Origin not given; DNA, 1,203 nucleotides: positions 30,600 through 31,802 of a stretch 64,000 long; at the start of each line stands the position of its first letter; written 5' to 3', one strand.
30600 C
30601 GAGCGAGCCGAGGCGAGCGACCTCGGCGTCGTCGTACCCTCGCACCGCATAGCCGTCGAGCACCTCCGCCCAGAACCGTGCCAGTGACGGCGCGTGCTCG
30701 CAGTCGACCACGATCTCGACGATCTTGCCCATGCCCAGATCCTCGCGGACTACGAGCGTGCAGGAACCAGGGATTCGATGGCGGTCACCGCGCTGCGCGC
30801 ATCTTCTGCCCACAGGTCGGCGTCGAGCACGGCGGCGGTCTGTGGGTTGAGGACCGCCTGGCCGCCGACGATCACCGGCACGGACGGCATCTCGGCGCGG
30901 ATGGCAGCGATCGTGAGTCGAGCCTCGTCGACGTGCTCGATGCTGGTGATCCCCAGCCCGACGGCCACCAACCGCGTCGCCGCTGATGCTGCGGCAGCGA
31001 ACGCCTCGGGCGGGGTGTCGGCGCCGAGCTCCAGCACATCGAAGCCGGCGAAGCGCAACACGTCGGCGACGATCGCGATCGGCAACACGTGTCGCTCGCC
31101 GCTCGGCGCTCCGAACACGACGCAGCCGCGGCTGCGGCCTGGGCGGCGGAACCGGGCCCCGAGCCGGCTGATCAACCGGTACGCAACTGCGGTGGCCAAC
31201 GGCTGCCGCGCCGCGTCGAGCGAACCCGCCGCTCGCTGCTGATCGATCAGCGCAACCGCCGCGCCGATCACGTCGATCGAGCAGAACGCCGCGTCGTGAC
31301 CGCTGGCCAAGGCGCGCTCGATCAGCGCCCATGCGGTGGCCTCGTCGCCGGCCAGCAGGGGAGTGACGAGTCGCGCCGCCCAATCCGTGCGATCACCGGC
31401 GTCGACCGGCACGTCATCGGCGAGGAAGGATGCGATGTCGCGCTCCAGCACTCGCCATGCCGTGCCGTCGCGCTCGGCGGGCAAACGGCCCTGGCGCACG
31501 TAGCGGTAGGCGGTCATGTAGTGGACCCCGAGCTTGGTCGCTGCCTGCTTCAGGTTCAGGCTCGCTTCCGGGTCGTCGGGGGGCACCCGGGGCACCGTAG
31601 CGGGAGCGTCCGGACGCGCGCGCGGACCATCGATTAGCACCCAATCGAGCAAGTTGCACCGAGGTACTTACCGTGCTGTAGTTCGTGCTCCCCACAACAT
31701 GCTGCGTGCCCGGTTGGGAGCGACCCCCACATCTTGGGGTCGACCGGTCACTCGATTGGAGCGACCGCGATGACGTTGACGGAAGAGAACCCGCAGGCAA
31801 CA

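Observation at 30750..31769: B12-binding HTH regulator encoded divergently from class I RNR genes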

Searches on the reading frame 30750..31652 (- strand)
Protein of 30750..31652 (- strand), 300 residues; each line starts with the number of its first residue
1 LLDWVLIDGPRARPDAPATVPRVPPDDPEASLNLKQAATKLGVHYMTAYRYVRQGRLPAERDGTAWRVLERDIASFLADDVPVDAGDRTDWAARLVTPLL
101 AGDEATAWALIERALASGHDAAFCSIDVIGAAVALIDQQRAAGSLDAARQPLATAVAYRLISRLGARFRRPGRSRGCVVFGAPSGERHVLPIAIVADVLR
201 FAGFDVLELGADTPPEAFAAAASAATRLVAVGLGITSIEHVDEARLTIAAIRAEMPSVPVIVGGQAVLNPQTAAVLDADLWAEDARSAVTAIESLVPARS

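Call 3: search_protein_families(library=pfam, proteins=[window:30750-31652:-], max_evalue=0.01)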
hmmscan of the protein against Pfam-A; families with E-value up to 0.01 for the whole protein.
window:30750-31652:- (300 aa): 3 families
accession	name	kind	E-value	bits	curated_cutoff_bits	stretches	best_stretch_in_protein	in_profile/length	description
PF02310.24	B12-binding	-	7.2e-12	45.6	32.1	1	178-288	3-119/121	B12 binding domain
PF12728.13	HTH_17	-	1.9e-10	41.3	27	1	32-78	2-48/51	Helix-turn-helix domain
PF13384.12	HTH_23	-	0.0095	16.2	24.6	0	32-54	18-40/50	Homeodomain-like domain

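Call 5: search_protein_families(library=ncbifam, proteins=[window:30750-31652:-], max_evalue=0.01)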
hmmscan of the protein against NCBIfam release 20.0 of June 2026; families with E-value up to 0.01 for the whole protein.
window:30750-31652:- (300 aa): 14 families
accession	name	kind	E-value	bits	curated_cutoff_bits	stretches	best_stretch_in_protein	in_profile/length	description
NF047996.1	corrin_MtgC_2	exception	2.5e-09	36.9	370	1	174-296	88-210/212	glycine betaine-specific corrinoid protein MtgC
NF052513.1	TransRegCarH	equivalog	1.2e-08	34.5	400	1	90-279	82-262/274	HTH-type transcriptional repressor CarH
NF041607.1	dimeth_corrin_MtbC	equivalog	2.4e-08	33.8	350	1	172-293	79-200/203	dimethylamine corrinoid protein MtbC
TIGR02370.1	pyl_corrinoid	subfamily_domain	2.4e-08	33.6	215.3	1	172-288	81-197/197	methyltransferase cognate corrinoid protein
TIGR01764.1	excise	domain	3.3e-08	33.7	28.8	1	35-77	5-47/49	excisionase family DNA-binding protein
NF047995.1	corrinoid_MtgC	exception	7.6e-08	32.1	310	1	171-296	88-213/215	glycine betaine-specific corrinoid protein MtgC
NF040655.1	MtaC_Meth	equivalog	1.7e-05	24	420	1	170-292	114-234/253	methanol--corrinoid protein MtaC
NF002612.0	PRK02261.1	equivalog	3.9e-05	23.2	110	1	178-269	6-97/148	methylaspartate mutase subunit S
NF047737.1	antiphage_MADS1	equivalog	0.0007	19.8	80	1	32-74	4-46/49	methylation-associated defense system helix-turn-helix domain-containing protein MAD1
TIGR02082.1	metH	equivalog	0.00074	17.2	1010.85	1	172-297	730-859/1182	methionine synthase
NF033518.0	transpos_IS607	equivalog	0.0011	18.5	110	1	35-95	1-62/187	IS607 family transposase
TIGR01501.1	MthylAspMutase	equivalog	0.002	17.9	135.8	1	177-268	3-94/134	methylaspartate mutase subunit S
NF007024.0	PRK09490.1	equivalog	0.0024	15.7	1497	1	172-296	748-876/1234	methionine synthase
NF040669.1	MtaC2_Meth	equivalog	0.0027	17.1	450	1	174-285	125-235/267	methanol--corrinoid protein MtaC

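Call 6: search_solved_structures(query=window:30750-31652:-, max_evalue=1, show_alignments=3)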
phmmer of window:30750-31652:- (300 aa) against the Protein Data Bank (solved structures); distinct sequences matched with E-value up to 1: 28.
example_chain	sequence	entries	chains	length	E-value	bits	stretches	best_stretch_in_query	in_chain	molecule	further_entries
8jbs_A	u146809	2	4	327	5.4e-13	52.3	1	89-279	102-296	Putative cobalamin binding protein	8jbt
8j2w_A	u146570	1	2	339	1.2e-10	44.6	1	94-292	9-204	Cobalamin-binding protein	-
8j2x_A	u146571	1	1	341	1.3e-10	44.5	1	94-292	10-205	Cobalamin-binding protein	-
8j2y_A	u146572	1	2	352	1.3e-08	37.9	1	127-290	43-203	GGDEF domain-containing protein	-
7xcn_M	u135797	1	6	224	7.7e-08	35.4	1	165-294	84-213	Trimethylamine methyltransferase corrinoid protein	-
1y80_A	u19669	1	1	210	9.5e-06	28.5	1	171-292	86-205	Predicted cobalamin binding protein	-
8ssd_A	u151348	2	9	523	4.3e-05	26.4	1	102-295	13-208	Methionine synthase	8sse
9cbq_A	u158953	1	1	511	5.3e-05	26.1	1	100-295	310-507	Methionine synthase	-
9cbp_A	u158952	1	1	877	8.1e-05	25.5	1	101-295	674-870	Methionine synthase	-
9cbo_A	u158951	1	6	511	0.00014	24.7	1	100-295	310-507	Methionine synthase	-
9cbr_A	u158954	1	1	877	0.00029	23.7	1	101-295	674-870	Methionine synthase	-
8ssc_A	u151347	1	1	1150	0.0003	23.6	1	100-295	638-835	Methionine synthase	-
8c35_A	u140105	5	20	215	0.0016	21.2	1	92-287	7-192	Probable transcriptional regulator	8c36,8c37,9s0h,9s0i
8g3h_A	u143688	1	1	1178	0.0026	20.5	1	153-296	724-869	Methionine synthase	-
2i2x_B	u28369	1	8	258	0.0032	20.3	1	172-286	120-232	Methyltransferase 1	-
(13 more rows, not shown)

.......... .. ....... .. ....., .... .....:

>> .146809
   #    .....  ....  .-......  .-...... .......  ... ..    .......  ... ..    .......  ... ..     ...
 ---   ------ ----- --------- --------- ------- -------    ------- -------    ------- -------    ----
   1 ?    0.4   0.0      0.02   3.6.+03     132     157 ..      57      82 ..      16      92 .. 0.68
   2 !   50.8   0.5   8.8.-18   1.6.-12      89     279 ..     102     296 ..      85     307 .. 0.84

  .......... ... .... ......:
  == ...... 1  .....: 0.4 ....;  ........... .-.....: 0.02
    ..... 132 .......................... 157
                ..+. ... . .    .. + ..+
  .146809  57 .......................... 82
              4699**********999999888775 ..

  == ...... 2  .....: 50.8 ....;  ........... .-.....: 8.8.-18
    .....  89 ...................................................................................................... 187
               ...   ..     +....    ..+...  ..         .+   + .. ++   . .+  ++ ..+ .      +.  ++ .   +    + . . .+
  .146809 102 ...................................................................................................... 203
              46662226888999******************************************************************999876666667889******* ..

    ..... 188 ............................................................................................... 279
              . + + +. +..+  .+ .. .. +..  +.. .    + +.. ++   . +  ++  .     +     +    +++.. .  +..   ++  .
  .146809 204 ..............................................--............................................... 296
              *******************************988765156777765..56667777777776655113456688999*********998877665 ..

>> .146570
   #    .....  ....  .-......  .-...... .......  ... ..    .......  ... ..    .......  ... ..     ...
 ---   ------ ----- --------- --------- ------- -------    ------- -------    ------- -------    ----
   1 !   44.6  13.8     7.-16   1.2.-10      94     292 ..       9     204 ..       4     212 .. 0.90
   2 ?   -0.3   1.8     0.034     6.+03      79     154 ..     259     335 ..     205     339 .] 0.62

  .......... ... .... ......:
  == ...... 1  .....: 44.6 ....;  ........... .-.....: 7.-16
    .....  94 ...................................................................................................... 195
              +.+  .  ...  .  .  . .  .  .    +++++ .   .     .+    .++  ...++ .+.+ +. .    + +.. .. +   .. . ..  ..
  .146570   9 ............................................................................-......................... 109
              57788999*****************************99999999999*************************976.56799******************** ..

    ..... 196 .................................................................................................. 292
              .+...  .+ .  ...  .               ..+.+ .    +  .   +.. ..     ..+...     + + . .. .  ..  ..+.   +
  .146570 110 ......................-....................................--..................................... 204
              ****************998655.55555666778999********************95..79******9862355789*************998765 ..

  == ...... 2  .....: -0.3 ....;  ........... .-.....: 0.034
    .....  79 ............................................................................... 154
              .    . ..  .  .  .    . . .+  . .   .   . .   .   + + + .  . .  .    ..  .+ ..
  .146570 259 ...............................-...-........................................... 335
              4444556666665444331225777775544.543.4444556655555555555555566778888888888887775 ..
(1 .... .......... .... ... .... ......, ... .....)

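Call 8: find_homologous_proteins(query=window:30750-31652:-)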
Query window:30750-31652:- (300 aa): 894 proteins with E <= 0.001 among 8000 candidates; the best 120 are listed.
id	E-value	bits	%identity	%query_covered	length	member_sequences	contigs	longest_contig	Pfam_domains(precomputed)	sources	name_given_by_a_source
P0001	4.7e-169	579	99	94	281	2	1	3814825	PF12728.14,PF02310.25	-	-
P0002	5.0e-107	376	69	88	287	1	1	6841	PF12728.14,PF02607.23,PF02310.25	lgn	-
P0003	8.1e-107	375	69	88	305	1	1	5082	PF12728.14,PF02607.23,PF02310.25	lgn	-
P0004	2.8e-106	373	67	89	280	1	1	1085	PF12728.14,PF02607.23,PF02310.25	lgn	-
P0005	8.4e-104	365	64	88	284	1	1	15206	PF12728.14,PF02310.25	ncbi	ncbi:MAG: helix-turn-helix domain-containing protein [Ilumatobacteraceae bacterium]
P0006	3.6e-102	360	65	93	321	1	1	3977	PF12728.14,PF02310.25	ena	-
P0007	4.0e-102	360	61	93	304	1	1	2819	PF12728.14,PF02310.25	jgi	jgi:excisionase family DNA binding protein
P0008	6.0e-102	359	66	95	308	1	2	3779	PF12728.14,PF02607.23,PF02310.25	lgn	-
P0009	8.1e-102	359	66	91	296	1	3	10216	PF12728.14,PF02607.23,PF02310.25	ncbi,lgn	ncbi:MAG: cobalamin-dependent protein [Desertimonas sp.]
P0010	1.1e-99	352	65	90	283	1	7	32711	PF12728.14,PF02310.25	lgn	-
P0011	9.1e-99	349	64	92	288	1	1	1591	PF12728.14,PF02607.23,PF02310.25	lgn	-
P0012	3.3e-98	347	64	90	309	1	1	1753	PF12728.14,PF02607.23,PF02310.25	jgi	-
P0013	3.5e-98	347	62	89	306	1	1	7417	PF12728.14,PF02607.23,PF02310.25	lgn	-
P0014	1.2e-97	345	64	89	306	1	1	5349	PF12728.14,PF02607.23,PF02310.25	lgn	-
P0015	1.7e-97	344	64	90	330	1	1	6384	PF12728.14,PF02607.23,PF02310.25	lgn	-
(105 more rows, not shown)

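Call 10: find_related_loci(query=A1, collection=genome_contigs, flank=7000)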
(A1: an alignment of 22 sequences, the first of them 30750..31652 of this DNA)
Query A1 (300 aa) in genome_contigs; peptide patterns used: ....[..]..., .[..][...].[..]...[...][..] (x = any residue, [..] = any of these).
600 stretches matched a pattern (row limit reached: there are more); 565 encode a relative of the query (tblastn E <= 1e-3); the best 80 are kept; 80 distinct loci.
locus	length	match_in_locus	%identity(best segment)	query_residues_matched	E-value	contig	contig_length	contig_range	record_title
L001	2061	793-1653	52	8-281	4e-82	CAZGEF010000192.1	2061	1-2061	MAG TPA_asm: uncultured Rhabdothermincola sp. isolate SRP344714_co2_336 genome assembly, contig: NODE_138038_length_2061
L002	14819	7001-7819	53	28-299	2e-78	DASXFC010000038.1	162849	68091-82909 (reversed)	MAG TPA_asm: Acidimicrobiales bacterium isolate SMAG_U5128 k141_33084, whole genome shotgun sequence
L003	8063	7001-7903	49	10-300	3e-77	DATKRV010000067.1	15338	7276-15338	MAG TPA_asm: Acidimicrobiales bacterium isolate SMAG_U14037 k141_589075, whole genome shotgun sequence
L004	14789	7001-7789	54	26-285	3e-77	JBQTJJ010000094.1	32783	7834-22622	MAG: Actinomycetota bacterium isolate SAR125 c_000000257291, whole genome shotgun sequence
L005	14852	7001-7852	52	24-299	5e-76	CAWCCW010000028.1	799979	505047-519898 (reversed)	MAG: uncultured Acidimicrobiaceae bacterium isolate MFD04434.bin.2.36 genome assembly, contig: contig_8085, whole genome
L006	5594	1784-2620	50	26-298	4e-75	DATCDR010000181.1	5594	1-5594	MAG TPA_asm: Acidimicrobiales bacterium isolate SMAG_U7731 k141_373900, whole genome shotgun sequence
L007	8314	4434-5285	47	21-300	8e-73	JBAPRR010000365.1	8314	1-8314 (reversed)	MAG: Acidimicrobiales bacterium isolate MFD01230_ilm_asm_bin12 k127_307451, whole genome shotgun sequence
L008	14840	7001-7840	51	25-295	5e-73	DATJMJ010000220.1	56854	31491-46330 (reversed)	MAG TPA_asm: Acidimicrobiales bacterium isolate SMAG_U14832 k141_3184290, whole genome shotgun sequence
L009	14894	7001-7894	47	4-299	1e-72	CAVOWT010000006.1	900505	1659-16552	MAG: uncultured Acidimicrobiaceae bacterium isolate MFD00082.bin.2.111 genome assembly, contig: contig_8728, whole genom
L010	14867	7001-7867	52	16-299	9e-72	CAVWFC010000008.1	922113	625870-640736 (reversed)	MAG: uncultured Acidimicrobiaceae bacterium isolate MFD04463.bin.2.226 genome assembly, contig: contig_26018, whole geno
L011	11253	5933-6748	55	31-296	3e-71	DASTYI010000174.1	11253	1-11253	MAG TPA_asm: Iamia sp. isolate SMAG_U2437 k141_1052503, whole genome shotgun sequence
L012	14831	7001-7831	48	27-299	3e-70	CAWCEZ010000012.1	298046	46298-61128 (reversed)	MAG: uncultured Acidimicrobiaceae bacterium isolate MFD09495.bin.2.2 genome assembly, contig: contig_9688, whole genome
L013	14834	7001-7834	52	28-299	9e-69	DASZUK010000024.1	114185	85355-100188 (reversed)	MAG TPA_asm: Acidimicrobiales bacterium isolate SMAG_U6102 k141_723412, whole genome shotgun sequence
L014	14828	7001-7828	48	25-299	8e-69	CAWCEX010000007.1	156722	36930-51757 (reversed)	MAG: uncultured Actinomycetota bacterium isolate MFD09495.bin.1.56 genome assembly, contig: contig_6588, whole genome sh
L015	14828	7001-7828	54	23-295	3e-68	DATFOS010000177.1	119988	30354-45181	MAG TPA_asm: Acidimicrobiales bacterium isolate SMAG_U9283 k141_1868175, whole genome shotgun sequence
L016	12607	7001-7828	51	30-299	6e-68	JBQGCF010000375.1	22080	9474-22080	MAG: Iamia sp. isolate FCentRs1_23 FCentRs1_contig375, whole genome shotgun sequence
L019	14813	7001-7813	49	33-299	8e-65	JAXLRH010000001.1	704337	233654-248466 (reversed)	MAG: Acidimicrobiales bacterium isolate STL-ACT4 C2.83.fa-1, whole genome shotgun sequence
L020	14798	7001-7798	48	32-296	4e-64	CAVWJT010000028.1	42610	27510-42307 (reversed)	MAG: uncultured Acidimicrobiia bacterium isolate MFD02360.bin.2.280 genome assembly, contig: contig_6040, whole genome s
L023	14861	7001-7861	45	25-299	9e-64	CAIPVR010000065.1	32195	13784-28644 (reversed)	MAG: uncultured actinobacterium isolate LaPlata-a_bin-2326 genome assembly, contig: bin-2326:065/335, whole genome shotg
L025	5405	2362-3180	43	29-295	6e-62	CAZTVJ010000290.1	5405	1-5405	MAG TPA_asm: uncultured Acidimicrobiales bacterium isolate binchicken_co165_421 genome assembly, contig: k141_2657493, w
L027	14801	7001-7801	53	32-297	3e-61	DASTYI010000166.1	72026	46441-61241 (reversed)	MAG TPA_asm: Iamia sp. isolate SMAG_U2437 k141_1707411, whole genome shotgun sequence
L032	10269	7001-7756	42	31-283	1e-60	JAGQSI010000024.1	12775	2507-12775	MAG: Acidimicrobiales bacterium isolate HKST-UBA03 NODE_24_length_12775_cov_3.652307, whole genome shotgun sequence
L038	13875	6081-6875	45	32-293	5e-60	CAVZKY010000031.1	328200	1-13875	MAG: uncultured Actinomycetes bacterium isolate MFD05377.bin.2.80 genome assembly, contig: contig_16933, whole genome sh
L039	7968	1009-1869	42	14-298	1e-59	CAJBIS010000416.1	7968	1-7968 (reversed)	MAG: uncultured actinobacterium isolate Loc080925-5m_bin-0198 genome assembly, contig: bin-0198:416/489, whole genome sh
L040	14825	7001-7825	42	22-296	2e-59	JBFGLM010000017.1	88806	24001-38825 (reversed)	MAG: Acidimicrobiia bacterium isolate Mix_sand03.2021.01.D.83 k141_1219544_length_88806_cov_19.1333, whole genome shotgu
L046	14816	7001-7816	46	30-299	1e-58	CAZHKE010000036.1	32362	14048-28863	MAG TPA_asm: uncultured Bifidobacteriaceae bacterium isolate SRP214966_co6_51 genome assembly, contig: NODE_663_length_3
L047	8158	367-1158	44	27-289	3e-58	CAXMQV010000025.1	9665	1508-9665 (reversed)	MAG: uncultured Gammaproteobacteria bacterium isolate 10C-St20-MC-01_bin.11.orig genome assembly, contig: k141_1263802,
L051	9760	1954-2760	45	32-295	3e-58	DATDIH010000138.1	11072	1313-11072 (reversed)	MAG TPA_asm: Streptosporangiaceae bacterium isolate SMAG_U299 k141_1203070, whole genome shotgun sequence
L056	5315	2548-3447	41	10-295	6e-58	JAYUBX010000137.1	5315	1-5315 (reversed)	MAG: Candidatus Microthrix sp. isolate GFS_6836 GFS_6836_136, whole genome shotgun sequence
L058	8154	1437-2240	42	25-298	1e-57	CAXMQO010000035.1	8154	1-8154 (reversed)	MAG: uncultured Saprospiraceae bacterium isolate 07C-BC-St07_bin.8.orig genome assembly, contig: k141_3620574, whole gen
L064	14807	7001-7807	43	31-293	4e-57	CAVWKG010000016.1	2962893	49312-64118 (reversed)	MAG: uncultured Acidimicrobiaceae bacterium isolate MFD00731.bin.1.113 genome assembly, contig: contig_7136, whole genom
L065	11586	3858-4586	45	7-264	2e-57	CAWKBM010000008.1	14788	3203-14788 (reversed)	MAG: uncultured Acidimicrobiales bacterium isolate MFD05442.bin.2.9 genome assembly, contig: contig_68091, whole genome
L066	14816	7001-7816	47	30-299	4e-57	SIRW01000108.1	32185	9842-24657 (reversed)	MAG: Actinobacteria bacterium isolate ZMQR.bins.8 contig108, whole genome shotgun sequence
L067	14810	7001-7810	45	32-300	2e-57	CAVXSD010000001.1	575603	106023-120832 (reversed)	MAG: uncultured Acidimicrobiaceae bacterium isolate MFD01872.bin.1.220 genome assembly, contig: contig_101811, whole gen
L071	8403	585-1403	41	21-292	6e-57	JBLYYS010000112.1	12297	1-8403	MAG: Acidimicrobiia bacterium isolate DBRS4.bin20 k97_148472, whole genome shotgun sequence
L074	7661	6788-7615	46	28-296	7e-57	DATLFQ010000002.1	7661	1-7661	MAG TPA_asm: Acidimicrobiales bacterium isolate SMAG_U13592 k141_28699, whole genome shotgun sequence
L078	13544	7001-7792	45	32-291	9e-57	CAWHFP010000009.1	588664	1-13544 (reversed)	MAG: uncultured Actinomycetes bacterium isolate MFD09603.bin.3.517 genome assembly, contig: contig_11374, whole genome s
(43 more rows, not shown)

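Call 27: search_protein_families(library=pfam, proteins=[L002:1-1421:-, L008:1038-3362:+, L016:11501-12607:+, L019:6449-6940:+, L020:5481-6506:+, L023:3555-5783:-, L025:102-2018:-, L027:11401-13131:+, L038:5350-6036:+, L038:4202-5050:-], max_evalue=0.001)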
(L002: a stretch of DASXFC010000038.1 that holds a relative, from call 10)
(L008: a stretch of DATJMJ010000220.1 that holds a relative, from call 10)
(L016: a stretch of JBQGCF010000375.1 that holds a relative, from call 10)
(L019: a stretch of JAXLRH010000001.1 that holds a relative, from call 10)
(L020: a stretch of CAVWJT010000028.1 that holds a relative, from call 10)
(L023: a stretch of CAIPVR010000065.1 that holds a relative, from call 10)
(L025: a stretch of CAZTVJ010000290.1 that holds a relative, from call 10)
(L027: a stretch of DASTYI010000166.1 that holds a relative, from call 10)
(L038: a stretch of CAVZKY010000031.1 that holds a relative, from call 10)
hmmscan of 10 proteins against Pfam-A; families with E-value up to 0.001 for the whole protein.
L002:1-1421:- (473 aa): 2 families
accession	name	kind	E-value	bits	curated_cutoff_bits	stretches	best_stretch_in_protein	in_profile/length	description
PF08267.18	Meth_synt_1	-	3e-114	382.2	27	1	11-320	3-311/313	Cobalamin-independent synthase, N-terminal domain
PF01717.24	Meth_synt_2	-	2e-15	57.4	21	2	438-471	1-34/324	Cobalamin-independent synthase, Catalytic domain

L008:1038-3362:+ (774 aa): 2 families
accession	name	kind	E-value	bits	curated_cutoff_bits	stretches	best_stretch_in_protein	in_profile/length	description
PF01717.24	Meth_synt_2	-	2.7e-152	507.1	21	1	434-756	1-323/324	Cobalamin-independent synthase, Catalytic domain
PF08267.18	Meth_synt_1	-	1e-119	400.2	27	2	6-315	3-310/313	Cobalamin-independent synthase, N-terminal domain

L016:11501-12607:+ (369 aa): 0 families

L019:6449-6940:+ (163 aa): 0 families

L020:5481-6506:+ (341 aa): 1 family
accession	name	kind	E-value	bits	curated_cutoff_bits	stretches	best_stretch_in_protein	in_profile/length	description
PF02401.23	LYTB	-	4.8e-73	246.2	24.5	1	6-280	1-266/267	LytB protein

L023:3555-5783:- (742 aa): 1 family
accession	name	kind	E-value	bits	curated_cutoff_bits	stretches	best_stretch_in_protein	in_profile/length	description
PF03055.21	RPE65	-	1.8e-24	87.1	27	1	179-694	11-469/469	Retinal pigment epithelial membrane protein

L025:102-2018:- (638 aa): 2 families
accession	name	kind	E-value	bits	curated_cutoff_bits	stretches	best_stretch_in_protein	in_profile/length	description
PF02770.24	Acyl-CoA_dh_M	-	1.5e-20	73.6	33.3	1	357-451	1-97/97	Acyl-CoA dehydrogenase, middle domain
PF00441.29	Acyl-CoA_dh_1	-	2.6e-19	70.3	22.4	1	463-613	1-150/150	Acyl-CoA dehydrogenase, C-terminal domain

L027:11401-13131:+ (576 aa): 5 families
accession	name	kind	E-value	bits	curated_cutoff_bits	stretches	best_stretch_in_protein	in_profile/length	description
PF00270.35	DEAD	-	1.1e-21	77.8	26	1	54-213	1-161/167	DEAD/DEAH box helicase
PF00271.37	Helicase_C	-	4.1e-20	72.5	23.5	1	261-360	11-110/110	Helicase conserved C-terminal domain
PF16124.10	RecQ_Zn_bind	-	9.8e-13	49.1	25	1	460-509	15-66/66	RecQ zinc-binding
PF04851.21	ResIII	-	3.1e-10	40.6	22.5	1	52-211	3-161/164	Type III restriction enzyme, res subunit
PF13604.12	AAA_30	-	4.2e-05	23.8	27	1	54-182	3-103/191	AAA domain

L038:5350-6036:+ (228 aa): 0 families

L038:4202-5050:- (282 aa): 3 families
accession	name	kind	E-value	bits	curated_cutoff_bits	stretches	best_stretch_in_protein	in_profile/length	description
PF08450.18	SGL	-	8.4e-34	117.7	26.3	1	14-245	2-245/246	SMP-30/Gluconolactonase/LRE-like region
PF24684.1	Vgb_lyase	-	8.4e-07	28.5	50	0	126-233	123-231/290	Virginiamycin B lyase family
PF16261.11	DUF4915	-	0.0004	20.2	35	0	4-28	189-213/316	Domain of unknown function (DUF4915)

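Call 28: search_protein_families(library=pfam, proteins=[L039:42-1013:+, L040:11869-12711:+, L046:6353-6886:+, L046:5457-6236:-, L047:2912-3517:+, L047:1213-2682:-, L051:1262-1885:+, L056:2112-2564:+, L058:7189-7704:-, L064:5638-7008:-], max_evalue=0.001)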
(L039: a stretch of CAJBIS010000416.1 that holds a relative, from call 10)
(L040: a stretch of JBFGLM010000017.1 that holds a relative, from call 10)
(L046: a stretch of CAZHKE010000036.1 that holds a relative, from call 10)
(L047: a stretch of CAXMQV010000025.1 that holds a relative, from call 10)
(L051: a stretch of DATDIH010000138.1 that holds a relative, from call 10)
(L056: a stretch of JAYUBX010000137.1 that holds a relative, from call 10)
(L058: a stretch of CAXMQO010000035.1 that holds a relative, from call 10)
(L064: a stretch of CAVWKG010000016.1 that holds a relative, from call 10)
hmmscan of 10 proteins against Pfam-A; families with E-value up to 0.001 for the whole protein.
L039:42-1013:+ (323 aa): 4 families
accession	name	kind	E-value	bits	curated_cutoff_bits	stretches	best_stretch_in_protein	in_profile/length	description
PF04542.20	Sigma70_r2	-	2.3e-21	75.8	24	1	91-154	2-65/71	Sigma-70 region 2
PF04545.22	Sigma70_r4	-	1.2e-17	63.5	24.1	1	259-309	2-48/50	Sigma-70, region 4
PF04539.22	Sigma70_r3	-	3.1e-16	59.7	25.3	1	171-242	3-74/78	Sigma-70 region 3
PF00140.25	Sigma70_r1_2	-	7.6e-13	48.6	22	1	24-57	1-34/34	Sigma-70 factor, region 1.2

L040:11869-12711:+ (280 aa): 1 family
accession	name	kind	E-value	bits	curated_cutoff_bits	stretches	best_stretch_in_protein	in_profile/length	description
PF00753.33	Lactamase_B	-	6.5e-27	95.2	22.7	1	86-261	2-196/196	Metallo-beta-lactamase superfamily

L046:6353-6886:+ (177 aa): 1 family
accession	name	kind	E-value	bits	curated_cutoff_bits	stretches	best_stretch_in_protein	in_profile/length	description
PF02469.27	Fasciclin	-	3.6e-37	127.7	22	1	49-175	2-123/123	Fasciclin domain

L046:5457-6236:- (259 aa): 1 family
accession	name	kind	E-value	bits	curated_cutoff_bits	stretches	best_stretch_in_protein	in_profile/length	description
PF18761.7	Heliorhodopsin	-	3e-94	315.3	26.7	1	18-257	1-242/242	Heliorhodopsin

L047:2912-3517:+ (201 aa): 4 families
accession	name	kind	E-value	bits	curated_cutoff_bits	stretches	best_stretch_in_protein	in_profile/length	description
PF04542.20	Sigma70_r2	-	8.1e-18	64.4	24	1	39-105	2-69/71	Sigma-70 region 2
PF08281.18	Sigma70_r4_2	-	6.4e-14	51.8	25.7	1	138-188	4-54/54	Sigma-70, region 4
PF04545.22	Sigma70_r4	-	8.2e-13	48.1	24.1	1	141-188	1-48/50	Sigma-70, region 4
PF07638.17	Sigma70_ECF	-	4.7e-05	23.8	21.1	1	126-181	118-172/185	ECF sigma factor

L047:1213-2682:- (489 aa): 6 families
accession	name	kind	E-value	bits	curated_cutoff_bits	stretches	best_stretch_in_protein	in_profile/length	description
PF11066.14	DUF2867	-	4.5e-33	115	27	1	324-468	1-142/142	Protein of unknown function (DUF2867)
PF13460.12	NAD_binding_10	-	4.8e-21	75.9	27.2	1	7-123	1-110/184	NAD(P)H-binding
PF05368.20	NmrA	-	2.8e-15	57.1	27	1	2-109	4-105/298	NmrA-like family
PF01370.27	Epimerase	-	1.4e-10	41.4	20.9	1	3-110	1-114/240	NAD dependent epimerase/dehydratase family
PF01073.25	3Beta_HSD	-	2.2e-05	24.1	22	1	4-109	1-114/280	3-beta hydroxysteroid dehydrogenase/isomerase family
PF16363.11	GDP_Man_Dehyd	-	0.00035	20.6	27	1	4-63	1-71/332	GDP-mannose 4,6 dehydratase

L051:1262-1885:+ (207 aa): 0 families

L056:2112-2564:+ (150 aa): 1 family
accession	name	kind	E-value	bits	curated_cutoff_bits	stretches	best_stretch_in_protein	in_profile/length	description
PF10604.15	Polyketide_cyc2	-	1.5e-14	54.9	27.4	1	1-141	1-141/142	Polyketide cyclase / dehydrase and lipid transport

L058:7189-7704:- (171 aa): 0 families

L064:5638-7008:- (456 aa): 3 families
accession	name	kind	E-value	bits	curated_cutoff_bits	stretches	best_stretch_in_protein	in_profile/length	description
PF01593.30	Amino_oxidase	-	3.2e-20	73.3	19.8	1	50-315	1-268/443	Flavin containing amine oxidoreductase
PF13450.12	NAD_binding_8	-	5.3e-15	55.9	21.9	1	45-115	1-68/68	NAD(P)-binding Rossmann-like domain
PF01266.30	DAO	-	1.5e-08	35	27.9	1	43-79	2-39/353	FAD dependent oxidoreductase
